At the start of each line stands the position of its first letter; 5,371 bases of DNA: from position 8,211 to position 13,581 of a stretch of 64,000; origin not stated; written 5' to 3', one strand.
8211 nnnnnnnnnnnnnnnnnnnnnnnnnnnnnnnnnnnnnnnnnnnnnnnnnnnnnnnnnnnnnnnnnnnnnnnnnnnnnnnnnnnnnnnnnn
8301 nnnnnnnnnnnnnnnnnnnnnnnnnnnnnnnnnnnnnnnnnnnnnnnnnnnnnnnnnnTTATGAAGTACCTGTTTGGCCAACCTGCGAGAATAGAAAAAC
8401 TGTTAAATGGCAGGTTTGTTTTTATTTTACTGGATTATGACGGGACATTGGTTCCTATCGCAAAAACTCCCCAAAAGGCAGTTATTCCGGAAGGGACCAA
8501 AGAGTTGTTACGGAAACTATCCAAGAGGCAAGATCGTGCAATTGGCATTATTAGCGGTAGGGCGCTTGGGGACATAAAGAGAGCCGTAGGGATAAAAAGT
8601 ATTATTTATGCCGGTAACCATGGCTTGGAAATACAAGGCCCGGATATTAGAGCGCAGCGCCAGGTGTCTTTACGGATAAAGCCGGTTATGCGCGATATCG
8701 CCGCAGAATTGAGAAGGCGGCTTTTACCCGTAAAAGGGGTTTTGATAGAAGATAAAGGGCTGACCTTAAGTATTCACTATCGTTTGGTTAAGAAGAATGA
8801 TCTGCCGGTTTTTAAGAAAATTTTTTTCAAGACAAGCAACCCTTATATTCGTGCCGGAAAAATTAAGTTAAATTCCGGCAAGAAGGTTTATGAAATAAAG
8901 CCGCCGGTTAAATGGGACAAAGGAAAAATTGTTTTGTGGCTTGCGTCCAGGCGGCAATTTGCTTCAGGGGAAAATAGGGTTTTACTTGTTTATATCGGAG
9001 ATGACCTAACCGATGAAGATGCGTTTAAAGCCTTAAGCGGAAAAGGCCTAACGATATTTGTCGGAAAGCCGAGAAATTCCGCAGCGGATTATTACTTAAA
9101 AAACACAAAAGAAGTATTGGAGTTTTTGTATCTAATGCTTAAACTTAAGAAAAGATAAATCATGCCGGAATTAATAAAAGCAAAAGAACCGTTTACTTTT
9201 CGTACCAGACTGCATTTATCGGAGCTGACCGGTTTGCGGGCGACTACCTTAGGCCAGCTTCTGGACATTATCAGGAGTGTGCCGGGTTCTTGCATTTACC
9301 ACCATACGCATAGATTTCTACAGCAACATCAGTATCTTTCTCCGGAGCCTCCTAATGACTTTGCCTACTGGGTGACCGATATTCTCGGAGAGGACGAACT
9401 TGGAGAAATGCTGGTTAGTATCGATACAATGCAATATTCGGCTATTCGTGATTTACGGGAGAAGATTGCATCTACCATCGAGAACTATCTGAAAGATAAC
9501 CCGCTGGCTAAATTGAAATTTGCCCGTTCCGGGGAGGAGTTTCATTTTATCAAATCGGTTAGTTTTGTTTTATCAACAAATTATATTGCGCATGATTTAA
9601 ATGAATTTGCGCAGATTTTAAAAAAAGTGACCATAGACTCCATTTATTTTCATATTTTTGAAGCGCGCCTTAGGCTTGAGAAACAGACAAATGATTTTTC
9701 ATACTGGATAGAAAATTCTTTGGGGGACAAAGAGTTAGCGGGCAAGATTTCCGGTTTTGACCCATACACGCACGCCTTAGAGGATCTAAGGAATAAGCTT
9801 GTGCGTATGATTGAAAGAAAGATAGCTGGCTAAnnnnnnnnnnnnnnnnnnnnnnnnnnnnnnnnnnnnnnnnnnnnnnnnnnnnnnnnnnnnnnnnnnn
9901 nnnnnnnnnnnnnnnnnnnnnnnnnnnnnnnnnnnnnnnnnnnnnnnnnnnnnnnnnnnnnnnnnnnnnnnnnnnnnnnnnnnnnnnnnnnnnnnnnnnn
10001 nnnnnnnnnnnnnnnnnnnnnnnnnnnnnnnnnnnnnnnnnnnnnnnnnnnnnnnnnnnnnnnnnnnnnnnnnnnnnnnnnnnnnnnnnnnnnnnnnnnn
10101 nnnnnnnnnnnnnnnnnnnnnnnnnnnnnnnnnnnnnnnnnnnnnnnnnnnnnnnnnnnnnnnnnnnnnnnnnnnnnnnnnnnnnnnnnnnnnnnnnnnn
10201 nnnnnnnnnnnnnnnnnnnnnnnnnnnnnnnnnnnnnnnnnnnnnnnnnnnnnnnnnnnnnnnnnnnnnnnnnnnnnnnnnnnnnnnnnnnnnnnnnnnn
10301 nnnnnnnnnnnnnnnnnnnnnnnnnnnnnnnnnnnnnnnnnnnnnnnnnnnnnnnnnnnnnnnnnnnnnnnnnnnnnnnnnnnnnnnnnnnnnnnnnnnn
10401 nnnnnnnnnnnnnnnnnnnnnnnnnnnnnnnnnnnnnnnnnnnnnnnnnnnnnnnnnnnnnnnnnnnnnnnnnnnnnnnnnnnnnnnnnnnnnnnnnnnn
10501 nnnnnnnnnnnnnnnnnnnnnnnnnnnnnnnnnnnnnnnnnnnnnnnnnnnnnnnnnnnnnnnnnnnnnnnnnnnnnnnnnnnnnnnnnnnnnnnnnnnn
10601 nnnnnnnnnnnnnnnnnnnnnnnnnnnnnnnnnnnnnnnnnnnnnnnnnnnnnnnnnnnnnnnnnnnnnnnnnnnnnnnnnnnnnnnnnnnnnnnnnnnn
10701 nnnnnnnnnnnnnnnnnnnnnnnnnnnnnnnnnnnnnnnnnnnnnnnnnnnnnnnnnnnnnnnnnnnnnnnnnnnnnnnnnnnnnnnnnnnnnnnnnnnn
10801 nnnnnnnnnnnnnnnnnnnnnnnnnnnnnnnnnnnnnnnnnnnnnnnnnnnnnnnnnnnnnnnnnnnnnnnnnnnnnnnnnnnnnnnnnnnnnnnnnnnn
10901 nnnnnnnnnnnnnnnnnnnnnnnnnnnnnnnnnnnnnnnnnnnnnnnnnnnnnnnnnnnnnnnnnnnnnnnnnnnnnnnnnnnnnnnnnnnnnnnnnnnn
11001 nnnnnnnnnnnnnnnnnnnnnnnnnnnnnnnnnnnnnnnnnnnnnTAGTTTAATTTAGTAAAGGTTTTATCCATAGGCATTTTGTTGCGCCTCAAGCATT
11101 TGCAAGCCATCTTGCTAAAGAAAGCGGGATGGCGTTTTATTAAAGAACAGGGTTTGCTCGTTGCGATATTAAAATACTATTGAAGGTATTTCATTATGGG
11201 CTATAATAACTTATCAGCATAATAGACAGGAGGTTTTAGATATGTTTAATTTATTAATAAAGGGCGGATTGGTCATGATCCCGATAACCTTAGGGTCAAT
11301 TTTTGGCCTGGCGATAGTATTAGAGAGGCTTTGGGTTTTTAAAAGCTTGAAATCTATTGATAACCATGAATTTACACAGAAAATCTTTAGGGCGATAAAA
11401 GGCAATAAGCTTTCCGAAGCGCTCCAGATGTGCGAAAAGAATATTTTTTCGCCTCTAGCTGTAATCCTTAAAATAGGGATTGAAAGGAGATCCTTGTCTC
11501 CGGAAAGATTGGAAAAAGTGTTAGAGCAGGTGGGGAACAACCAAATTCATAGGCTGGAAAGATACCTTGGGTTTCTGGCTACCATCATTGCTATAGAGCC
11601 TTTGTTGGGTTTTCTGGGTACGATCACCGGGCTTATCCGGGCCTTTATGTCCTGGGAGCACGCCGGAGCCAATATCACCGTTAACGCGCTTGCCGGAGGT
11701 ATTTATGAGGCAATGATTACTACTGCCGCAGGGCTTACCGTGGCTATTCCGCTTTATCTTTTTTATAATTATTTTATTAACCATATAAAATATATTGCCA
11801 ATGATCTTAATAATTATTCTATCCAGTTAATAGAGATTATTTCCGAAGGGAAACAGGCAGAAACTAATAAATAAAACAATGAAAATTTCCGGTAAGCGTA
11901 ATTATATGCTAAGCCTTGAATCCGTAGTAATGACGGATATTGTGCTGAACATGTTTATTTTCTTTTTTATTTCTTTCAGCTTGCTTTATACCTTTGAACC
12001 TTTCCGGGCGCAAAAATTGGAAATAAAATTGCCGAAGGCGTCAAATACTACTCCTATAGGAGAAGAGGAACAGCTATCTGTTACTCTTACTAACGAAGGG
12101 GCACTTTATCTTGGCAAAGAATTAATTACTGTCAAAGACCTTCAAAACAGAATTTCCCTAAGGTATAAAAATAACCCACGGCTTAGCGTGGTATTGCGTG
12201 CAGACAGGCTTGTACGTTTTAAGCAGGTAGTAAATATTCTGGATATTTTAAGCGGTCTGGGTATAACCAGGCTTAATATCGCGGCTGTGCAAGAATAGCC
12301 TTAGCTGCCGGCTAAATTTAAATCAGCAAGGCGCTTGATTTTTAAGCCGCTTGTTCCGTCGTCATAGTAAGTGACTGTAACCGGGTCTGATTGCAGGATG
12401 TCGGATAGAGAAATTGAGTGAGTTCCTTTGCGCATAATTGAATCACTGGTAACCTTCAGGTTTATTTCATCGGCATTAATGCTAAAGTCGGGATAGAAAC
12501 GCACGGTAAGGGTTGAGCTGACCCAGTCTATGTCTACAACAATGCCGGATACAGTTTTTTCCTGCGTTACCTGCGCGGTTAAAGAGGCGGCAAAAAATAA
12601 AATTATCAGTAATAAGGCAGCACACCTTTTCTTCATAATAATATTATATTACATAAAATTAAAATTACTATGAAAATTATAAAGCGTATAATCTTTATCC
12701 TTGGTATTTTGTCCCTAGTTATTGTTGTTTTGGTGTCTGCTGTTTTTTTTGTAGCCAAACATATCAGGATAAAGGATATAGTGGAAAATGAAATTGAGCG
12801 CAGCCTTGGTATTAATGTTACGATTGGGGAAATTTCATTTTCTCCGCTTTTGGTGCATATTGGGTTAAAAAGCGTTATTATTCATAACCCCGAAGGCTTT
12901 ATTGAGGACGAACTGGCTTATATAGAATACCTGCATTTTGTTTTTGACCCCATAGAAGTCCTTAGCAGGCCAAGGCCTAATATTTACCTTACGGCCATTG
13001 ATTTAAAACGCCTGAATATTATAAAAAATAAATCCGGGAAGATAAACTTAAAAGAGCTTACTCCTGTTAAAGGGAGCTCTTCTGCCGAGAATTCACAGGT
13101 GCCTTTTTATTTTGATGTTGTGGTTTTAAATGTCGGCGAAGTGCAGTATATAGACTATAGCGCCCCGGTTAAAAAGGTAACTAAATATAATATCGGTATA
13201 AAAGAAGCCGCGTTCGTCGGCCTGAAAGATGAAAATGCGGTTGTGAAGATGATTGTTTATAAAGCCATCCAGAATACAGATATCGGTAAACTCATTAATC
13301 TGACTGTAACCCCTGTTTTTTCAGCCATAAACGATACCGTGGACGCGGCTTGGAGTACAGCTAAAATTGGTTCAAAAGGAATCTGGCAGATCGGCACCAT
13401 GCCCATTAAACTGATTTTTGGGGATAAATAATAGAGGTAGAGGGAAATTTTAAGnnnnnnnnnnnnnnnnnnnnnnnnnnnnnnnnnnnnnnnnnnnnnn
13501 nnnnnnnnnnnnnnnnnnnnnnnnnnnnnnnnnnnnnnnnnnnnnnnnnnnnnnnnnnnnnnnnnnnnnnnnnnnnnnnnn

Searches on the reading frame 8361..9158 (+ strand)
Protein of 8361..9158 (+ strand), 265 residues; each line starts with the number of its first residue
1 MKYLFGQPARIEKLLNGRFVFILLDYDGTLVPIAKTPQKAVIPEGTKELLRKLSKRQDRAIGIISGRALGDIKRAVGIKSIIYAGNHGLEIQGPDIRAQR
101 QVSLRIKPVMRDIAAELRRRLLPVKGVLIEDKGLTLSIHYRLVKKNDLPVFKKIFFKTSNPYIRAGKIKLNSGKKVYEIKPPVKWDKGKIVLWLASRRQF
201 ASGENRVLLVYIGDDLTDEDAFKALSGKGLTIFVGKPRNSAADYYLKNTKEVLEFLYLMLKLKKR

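Call 58: search_protein_families(library=pfam, proteins=[window:8361-9158:+], max_evalue=0.0001)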
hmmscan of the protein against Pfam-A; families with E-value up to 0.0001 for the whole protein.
window:8361-9158:+ (265 aa): 1 family
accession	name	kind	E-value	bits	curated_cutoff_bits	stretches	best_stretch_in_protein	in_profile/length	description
PF02358.22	Trehalose_PPase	-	9.2e-42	143.2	27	1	23-229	1-210/235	Trehalose-phosphatase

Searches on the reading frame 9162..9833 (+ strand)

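Call 58: search_protein_families(library=pfam, proteins=[window:9162-9833:+], max_evalue=0.0001)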
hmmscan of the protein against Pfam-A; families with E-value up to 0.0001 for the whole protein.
window:9162-9833:+ (223 aa): 1 family
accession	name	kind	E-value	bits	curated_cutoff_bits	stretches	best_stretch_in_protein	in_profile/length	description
PF19027.5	DUF5752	-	5.8e-69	232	23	1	9-218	2-208/208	Family of unknown function (DUF5752)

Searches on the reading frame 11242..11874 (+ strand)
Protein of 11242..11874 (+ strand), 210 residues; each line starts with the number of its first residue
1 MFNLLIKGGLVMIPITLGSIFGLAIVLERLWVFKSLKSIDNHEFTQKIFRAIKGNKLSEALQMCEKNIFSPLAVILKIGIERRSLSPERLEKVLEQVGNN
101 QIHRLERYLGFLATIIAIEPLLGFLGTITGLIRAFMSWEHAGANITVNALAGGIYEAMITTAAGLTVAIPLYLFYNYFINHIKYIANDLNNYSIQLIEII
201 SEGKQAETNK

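Call 58: search_protein_families(library=pfam, proteins=[window:11242-11874:+], max_evalue=0.0001)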
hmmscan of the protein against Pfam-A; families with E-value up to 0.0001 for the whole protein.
window:11242-11874:+ (210 aa): 1 family
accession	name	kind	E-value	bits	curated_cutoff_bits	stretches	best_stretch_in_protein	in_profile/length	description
PF01618.21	MotA_ExbB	-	5e-30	104.3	22.9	1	70-189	4-125/127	MotA/TolQ/ExbB proton channel family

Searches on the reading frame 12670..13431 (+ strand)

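Call 48: search_protein_families(library=pfam, proteins=[window:12670-13431:+], max_evalue=0.0001)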
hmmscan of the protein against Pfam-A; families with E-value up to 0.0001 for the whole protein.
window:12670-13431:+ (253 aa): 3 families
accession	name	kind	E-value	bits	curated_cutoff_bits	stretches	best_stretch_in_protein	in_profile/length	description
PF05359.17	DUF748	-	3.5e-11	42.3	50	1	4-177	14-184/1037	Domain of Unknown Function (DUF748)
PF05170.20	AsmA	-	1.3e-05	24.6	29.8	1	5-184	5-194/607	AsmA family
PF13116.12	YhdP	-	6.9e-05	21.4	46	1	1-137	5-130/1224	YhdP protein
